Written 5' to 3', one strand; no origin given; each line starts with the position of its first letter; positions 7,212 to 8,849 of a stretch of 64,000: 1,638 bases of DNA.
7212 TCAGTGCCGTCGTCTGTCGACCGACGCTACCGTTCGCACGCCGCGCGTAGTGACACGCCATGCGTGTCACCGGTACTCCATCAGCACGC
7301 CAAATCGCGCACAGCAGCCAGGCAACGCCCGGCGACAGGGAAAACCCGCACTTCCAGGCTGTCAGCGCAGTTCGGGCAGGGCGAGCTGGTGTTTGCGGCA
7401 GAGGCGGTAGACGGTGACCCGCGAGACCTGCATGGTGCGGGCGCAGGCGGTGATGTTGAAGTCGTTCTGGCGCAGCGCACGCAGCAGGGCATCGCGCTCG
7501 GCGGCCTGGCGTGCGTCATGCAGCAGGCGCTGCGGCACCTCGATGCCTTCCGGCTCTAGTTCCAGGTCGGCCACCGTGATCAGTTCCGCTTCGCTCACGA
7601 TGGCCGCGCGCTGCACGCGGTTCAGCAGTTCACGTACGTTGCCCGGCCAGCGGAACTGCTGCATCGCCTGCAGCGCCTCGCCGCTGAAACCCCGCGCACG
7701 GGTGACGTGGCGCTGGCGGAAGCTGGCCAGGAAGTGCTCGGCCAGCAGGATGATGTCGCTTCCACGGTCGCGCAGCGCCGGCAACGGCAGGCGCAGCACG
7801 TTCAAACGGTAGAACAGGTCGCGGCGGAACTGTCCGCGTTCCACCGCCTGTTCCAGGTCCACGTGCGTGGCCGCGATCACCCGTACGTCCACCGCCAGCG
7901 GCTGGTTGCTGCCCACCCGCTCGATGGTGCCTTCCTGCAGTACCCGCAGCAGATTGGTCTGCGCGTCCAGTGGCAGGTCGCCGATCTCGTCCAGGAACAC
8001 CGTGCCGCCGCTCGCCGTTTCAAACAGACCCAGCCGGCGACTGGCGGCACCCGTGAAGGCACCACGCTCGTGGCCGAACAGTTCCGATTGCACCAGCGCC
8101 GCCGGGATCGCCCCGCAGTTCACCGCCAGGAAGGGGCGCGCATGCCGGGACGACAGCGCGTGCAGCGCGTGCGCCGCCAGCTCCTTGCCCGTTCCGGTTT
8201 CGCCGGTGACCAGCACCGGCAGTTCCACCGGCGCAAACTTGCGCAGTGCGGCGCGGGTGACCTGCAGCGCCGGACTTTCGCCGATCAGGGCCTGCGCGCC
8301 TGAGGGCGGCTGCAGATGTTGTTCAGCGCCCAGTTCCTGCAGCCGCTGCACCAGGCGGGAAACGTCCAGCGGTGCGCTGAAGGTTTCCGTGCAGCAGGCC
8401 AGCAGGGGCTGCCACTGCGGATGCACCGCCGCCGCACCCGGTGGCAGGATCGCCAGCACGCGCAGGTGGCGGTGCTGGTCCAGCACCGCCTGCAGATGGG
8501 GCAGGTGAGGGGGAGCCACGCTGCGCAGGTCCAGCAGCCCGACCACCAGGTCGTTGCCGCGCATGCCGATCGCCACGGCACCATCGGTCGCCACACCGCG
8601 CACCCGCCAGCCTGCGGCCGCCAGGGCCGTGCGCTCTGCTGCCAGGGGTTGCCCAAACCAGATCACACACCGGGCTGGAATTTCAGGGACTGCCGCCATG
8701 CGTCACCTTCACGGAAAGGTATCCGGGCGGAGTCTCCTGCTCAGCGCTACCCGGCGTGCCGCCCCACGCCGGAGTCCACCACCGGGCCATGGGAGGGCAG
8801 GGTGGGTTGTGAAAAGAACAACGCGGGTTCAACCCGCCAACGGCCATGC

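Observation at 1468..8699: Candidate sigma-54 promoter for the amyloid operon plus a dedicated enhancer-binding protein encoded convergently downstream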

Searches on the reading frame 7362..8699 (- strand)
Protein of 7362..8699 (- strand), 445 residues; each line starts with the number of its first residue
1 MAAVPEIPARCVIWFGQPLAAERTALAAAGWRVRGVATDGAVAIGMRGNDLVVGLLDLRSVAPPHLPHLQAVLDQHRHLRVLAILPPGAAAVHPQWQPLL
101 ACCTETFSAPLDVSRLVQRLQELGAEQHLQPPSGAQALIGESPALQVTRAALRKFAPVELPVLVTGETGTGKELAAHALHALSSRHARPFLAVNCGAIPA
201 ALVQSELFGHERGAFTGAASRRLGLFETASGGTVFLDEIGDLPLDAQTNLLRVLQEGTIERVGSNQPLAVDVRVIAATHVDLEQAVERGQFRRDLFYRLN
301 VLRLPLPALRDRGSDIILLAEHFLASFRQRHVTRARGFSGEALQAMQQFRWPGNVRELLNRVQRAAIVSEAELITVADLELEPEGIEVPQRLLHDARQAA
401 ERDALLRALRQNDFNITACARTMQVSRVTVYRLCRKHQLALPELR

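Call 3: search_protein_families(library=pfam, proteins=[window:7362-8699:-])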
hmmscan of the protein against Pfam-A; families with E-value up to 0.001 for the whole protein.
window:7362-8699:- (445 aa): 6 families
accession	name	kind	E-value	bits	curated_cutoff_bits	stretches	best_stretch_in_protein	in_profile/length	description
PF00158.32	Sigma54_activat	-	2.3e-69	232.9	20.2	1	138-304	1-167/168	Sigma-54 interaction domain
PF25601.1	AAA_lid_14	-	1.1e-21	76.9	27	1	310-382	1-73/87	AAA+ ATPase lid domain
PF14532.12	Sigma54_activ_2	-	1.8e-21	77.2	25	1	139-309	1-138/138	Sigma-54 interaction domain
PF07728.20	AAA_5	-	8.1e-06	26.3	22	1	161-279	1-122/139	AAA domain (dynein-related subfamily)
PF02954.25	HTH_8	-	2e-05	24.7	22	1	400-432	5-37/42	Bacterial regulatory protein, Fis family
PF20161.5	VpsR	-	3.5e-05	23.9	23.7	1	10-119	11-119/121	VpsR domain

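Call 5: search_protein_families(library=ncbifam, proteins=[window:7362-8699:-])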
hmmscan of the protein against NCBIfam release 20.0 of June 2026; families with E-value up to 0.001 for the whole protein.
window:7362-8699:- (445 aa): 26 families (the best 25 are shown)
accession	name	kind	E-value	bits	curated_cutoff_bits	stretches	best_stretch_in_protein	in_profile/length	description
TIGR02915.1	PEP_resp_reg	equivalog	9.6e-103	344.4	502.6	1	129-439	132-444/445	PEP-CTERM-box response regulator transcription factor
TIGR01818.1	ntrC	equivalog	1.1e-97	327.7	558.6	1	25-383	17-381/463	nitrogen regulation protein NR(I)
TIGR01817.1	nifA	equivalog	1.9e-96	323.9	528.85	1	121-385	181-444/534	nif-specific transcriptional activator NifA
NF003451.0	PRK05022.1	equivalog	2.3e-96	323.6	476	1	116-439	168-510/512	nitric oxide reductase transcriptional regulator NorR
NF038308.1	RNA_repair_RtcR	equivalog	6.8e-94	315.6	650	1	110-438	154-487/530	RNA repair transcriptional activator RtcR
NF011953.0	PRK15424.1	equivalog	8.1e-89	298.6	703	1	105-437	187-534/538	propionate catabolism operon regulatory protein PrpR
TIGR02329.1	propionate_PrpR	equivalog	1.6e-88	297.7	499.2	1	124-433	200-523/526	propionate catabolism operon regulatory protein PrpR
NF041552.1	TF_PrdR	equivalog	2.7e-87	293.4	795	1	132-431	263-570/577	sigma-54 dependent transcriptional regulator PrdR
NF011695.0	PRK15115.1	equivalog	4.4e-86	289.4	763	1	135-440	134-439/445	two-component system response regulator GlrR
NF008469.0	PRK11361.1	equivalog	6.8e-86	288.8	714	1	127-410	134-427/461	acetoacetate metabolism transcriptional regulator AtoC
NF050807.1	TransRegFlbDCaul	equivalog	2.5e-83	280.4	750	1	137-395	119-376/454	sigma-54-dependent transcriptional regulator FlbD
NF007689.0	PRK10365.1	equivalog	4.5e-82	276.2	760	1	134-430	137-435/441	sigma-54-dependent response regulator transcription factor ZraR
TIGR02974.1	phageshock_pspF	equivalog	1.4e-81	274.4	443.55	1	138-383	1-247/336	phage shock protein operon transcriptional activator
NF008176.1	PRK10923.1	equivalog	3e-79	266.8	620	1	113-381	115-383/469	nitrogen regulation protein NR(I)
NF041906.1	V4R_TF_MobR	exception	1e-76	258.6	999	1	139-433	235-541/544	phenol degradation transcriptional regulator MobR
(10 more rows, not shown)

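Call 13: find_encoding_contigs(protein=window:7362-8699:-, flank=10000, max_places=6)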
Protein window:7362-8699:- (445 aa): 3 contigs read that carry it; 2 places shown.
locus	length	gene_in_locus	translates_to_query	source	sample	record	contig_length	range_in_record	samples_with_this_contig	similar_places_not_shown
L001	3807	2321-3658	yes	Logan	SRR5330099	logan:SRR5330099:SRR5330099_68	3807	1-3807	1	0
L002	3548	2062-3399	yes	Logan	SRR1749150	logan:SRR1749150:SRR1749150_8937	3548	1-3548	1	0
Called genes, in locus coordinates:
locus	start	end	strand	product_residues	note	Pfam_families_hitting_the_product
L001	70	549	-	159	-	PF00254:FKBP_C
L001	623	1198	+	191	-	PF00877:NLPC_P60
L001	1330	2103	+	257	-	PF00877:NLPC_P60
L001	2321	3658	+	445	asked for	PF00158:Sigma54_activat, PF14532:Sigma54_activ_2, PF07728:AAA_5 (weak), PF25601:AAA_lid_14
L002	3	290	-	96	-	?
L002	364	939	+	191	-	PF00877:NLPC_P60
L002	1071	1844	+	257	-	PF00877:NLPC_P60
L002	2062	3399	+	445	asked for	PF00158:Sigma54_activat, PF14532:Sigma54_activ_2, PF07728:AAA_5 (weak), PF25601:AAA_lid_14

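Call 15: find_homologous_proteins(query=window:7362-8699:-, max_evalue=1e-30)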
Query window:7362-8699:- (445 aa): 8000 proteins with E <= 1e-30 among 8000 candidates; the best 120 are listed.
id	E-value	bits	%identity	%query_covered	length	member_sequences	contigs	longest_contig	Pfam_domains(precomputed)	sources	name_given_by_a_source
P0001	1.8e-279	945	98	100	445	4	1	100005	PF00158.33,PF25601.2,PF14532.13,PF07728.21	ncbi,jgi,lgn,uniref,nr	ncbi:sigma 54-interacting transcriptional regulator [Stenotrophomonas sp.]|uniref:sigma-54 interacti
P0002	3.8e-278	941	97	100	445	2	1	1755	PF00158.33,PF25601.2,PF02954.26,PF14532.13,PF07728.21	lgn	-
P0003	2.8e-275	931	96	100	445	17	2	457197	PF00158.33,PF25601.2,PF14532.13,PF07728.21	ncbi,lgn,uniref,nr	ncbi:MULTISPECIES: sigma-54 dependent transcriptional regulator [unclassified Stenotrophomonas]|unir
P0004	3.3e-275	931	96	100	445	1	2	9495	PF00158.33,PF25601.2,PF02954.26,PF14532.13,PF07728.21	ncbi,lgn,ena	-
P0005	6.4e-236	802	84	100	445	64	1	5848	PF00158.33,PF25601.2,PF14532.13,PF07728.21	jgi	jgi:DNA-binding NtrC family response regulator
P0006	6.4e-235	798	83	100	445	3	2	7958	PF00158.33,PF25601.2,PF02954.26,PF14532.13,PF07728.21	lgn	-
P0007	3.3e-230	783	82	100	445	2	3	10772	PF00158.33,PF25601.2,PF14532.13,PF07728.21,PF20161.6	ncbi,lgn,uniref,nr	ncbi:sigma-54 dependent transcriptional regulator [Stenotrophomonas sp.]|uniref:sigma-54 interaction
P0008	5.5e-230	782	82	100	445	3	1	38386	PF00158.33,PF25601.2,PF02954.26,PF14532.13,PF07728.21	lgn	-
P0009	3.9e-229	779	81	100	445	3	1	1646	PF00158.33,PF25601.2,PF14532.13,PF07728.21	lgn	-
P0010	1.1e-228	778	80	100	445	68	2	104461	PF00158.33,PF25601.2,PF14532.13,PF07728.21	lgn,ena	-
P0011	5.7e-228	775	81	100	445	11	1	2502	PF00158.33,PF25601.2,PF14532.13,PF07728.21,PF20161.6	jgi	jgi:DNA-binding NtrC family response regulator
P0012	2.4e-227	773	81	100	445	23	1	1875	PF00158.33,PF25601.2,PF02954.26,PF14532.13,PF07728.21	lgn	-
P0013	3.0e-226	770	81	100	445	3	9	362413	PF00158.33,PF25601.2,PF02954.26,PF14532.13,PF07728.21,PF20161.6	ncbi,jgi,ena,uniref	ncbi:sigma 54-interacting transcriptional regulator [Stenotrophomonas sp. NPDC077464]|uniref:sigma-5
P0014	1.7e-225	767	80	100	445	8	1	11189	PF00158.33,PF25601.2,PF14532.13,PF07728.21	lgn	-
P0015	3.0e-224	763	80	100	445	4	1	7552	PF00158.33,PF25601.2,PF14532.13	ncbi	-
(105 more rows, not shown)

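Call 23: search_solved_structures(query=window:7362-8699:-, max_evalue=1e-20)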
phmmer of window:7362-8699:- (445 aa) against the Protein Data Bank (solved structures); distinct sequences matched with E-value up to 1e-20: 35.
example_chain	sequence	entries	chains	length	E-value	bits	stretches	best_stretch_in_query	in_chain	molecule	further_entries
1ojl_A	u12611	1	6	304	1.3e-77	265.1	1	138-431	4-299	TRANSCRIPTIONAL REGULATORY PROTEIN ZRAR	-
6iy8_A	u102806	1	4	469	6.3e-76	259.6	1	123-371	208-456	Positive regulator CapR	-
5exx_A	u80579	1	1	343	1.7e-73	251.6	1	132-404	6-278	Transcriptional regulator FleQ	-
8p53_C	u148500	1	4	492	2.3e-73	251.2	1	129-404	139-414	Transcriptional regulator FleQ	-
5exp_A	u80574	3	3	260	2.5e-73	251.1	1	132-379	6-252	Transcriptional regulator FleQ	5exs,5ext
8pb9_D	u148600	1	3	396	3.9e-73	250.4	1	129-379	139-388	Transcriptional regulator FleQ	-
6j7e_A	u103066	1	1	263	4.6e-73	250.2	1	136-379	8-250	Nitrogen assimilation regulatory protein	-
7ejw_C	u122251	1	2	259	4.7e-73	250.2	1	136-379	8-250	Transcriptional regulator FleQ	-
6jdi_A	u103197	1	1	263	4.2e-72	247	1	136-379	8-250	Nitrogen assimilation regulatory protein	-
6jdl_A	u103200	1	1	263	1.1e-71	245.6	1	136-379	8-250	Nitrogen assimilation regulatory protein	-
4l4u_A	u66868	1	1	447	1.5e-70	241.9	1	136-437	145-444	Transcriptional regulator (NtrC family)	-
9qq6_C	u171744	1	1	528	7.3e-70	239.7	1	137-432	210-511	Nif-specific regulatory protein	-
26jl_A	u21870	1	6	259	1.2e-69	239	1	134-378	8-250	Flagellar regulatory protein A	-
3dzd_A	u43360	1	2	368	3.1e-69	237.6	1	103-374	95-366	Transcriptional regulator (NtrC family)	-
4ly6_A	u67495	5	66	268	1.8e-68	235.1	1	138-379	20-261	Transcriptional regulator (NtrC family)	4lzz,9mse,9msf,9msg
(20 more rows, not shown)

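Call 66: search_solved_structures(query=window:7362-8699:-, max_evalue=1e-72, show_alignments=4)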
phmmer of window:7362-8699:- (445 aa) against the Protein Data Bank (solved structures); distinct sequences matched with E-value up to 1e-72: 8.
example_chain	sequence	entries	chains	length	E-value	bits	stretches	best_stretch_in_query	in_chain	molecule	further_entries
1ojl_A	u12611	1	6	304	1.3e-77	265.1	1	138-431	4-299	TRANSCRIPTIONAL REGULATORY PROTEIN ZRAR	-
6iy8_A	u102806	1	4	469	6.3e-76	259.6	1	123-371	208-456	Positive regulator CapR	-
5exx_A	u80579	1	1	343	1.7e-73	251.6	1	132-404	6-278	Transcriptional regulator FleQ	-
8p53_C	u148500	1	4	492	2.3e-73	251.2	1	129-404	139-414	Transcriptional regulator FleQ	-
5exp_A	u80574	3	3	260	2.5e-73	251.1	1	132-379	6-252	Transcriptional regulator FleQ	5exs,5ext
8pb9_D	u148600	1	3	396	3.9e-73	250.4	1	129-379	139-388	Transcriptional regulator FleQ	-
6j7e_A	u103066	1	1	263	4.6e-73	250.2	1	136-379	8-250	Nitrogen assimilation regulatory protein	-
7ejw_C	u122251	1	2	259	4.7e-73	250.2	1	136-379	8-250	Transcriptional regulator FleQ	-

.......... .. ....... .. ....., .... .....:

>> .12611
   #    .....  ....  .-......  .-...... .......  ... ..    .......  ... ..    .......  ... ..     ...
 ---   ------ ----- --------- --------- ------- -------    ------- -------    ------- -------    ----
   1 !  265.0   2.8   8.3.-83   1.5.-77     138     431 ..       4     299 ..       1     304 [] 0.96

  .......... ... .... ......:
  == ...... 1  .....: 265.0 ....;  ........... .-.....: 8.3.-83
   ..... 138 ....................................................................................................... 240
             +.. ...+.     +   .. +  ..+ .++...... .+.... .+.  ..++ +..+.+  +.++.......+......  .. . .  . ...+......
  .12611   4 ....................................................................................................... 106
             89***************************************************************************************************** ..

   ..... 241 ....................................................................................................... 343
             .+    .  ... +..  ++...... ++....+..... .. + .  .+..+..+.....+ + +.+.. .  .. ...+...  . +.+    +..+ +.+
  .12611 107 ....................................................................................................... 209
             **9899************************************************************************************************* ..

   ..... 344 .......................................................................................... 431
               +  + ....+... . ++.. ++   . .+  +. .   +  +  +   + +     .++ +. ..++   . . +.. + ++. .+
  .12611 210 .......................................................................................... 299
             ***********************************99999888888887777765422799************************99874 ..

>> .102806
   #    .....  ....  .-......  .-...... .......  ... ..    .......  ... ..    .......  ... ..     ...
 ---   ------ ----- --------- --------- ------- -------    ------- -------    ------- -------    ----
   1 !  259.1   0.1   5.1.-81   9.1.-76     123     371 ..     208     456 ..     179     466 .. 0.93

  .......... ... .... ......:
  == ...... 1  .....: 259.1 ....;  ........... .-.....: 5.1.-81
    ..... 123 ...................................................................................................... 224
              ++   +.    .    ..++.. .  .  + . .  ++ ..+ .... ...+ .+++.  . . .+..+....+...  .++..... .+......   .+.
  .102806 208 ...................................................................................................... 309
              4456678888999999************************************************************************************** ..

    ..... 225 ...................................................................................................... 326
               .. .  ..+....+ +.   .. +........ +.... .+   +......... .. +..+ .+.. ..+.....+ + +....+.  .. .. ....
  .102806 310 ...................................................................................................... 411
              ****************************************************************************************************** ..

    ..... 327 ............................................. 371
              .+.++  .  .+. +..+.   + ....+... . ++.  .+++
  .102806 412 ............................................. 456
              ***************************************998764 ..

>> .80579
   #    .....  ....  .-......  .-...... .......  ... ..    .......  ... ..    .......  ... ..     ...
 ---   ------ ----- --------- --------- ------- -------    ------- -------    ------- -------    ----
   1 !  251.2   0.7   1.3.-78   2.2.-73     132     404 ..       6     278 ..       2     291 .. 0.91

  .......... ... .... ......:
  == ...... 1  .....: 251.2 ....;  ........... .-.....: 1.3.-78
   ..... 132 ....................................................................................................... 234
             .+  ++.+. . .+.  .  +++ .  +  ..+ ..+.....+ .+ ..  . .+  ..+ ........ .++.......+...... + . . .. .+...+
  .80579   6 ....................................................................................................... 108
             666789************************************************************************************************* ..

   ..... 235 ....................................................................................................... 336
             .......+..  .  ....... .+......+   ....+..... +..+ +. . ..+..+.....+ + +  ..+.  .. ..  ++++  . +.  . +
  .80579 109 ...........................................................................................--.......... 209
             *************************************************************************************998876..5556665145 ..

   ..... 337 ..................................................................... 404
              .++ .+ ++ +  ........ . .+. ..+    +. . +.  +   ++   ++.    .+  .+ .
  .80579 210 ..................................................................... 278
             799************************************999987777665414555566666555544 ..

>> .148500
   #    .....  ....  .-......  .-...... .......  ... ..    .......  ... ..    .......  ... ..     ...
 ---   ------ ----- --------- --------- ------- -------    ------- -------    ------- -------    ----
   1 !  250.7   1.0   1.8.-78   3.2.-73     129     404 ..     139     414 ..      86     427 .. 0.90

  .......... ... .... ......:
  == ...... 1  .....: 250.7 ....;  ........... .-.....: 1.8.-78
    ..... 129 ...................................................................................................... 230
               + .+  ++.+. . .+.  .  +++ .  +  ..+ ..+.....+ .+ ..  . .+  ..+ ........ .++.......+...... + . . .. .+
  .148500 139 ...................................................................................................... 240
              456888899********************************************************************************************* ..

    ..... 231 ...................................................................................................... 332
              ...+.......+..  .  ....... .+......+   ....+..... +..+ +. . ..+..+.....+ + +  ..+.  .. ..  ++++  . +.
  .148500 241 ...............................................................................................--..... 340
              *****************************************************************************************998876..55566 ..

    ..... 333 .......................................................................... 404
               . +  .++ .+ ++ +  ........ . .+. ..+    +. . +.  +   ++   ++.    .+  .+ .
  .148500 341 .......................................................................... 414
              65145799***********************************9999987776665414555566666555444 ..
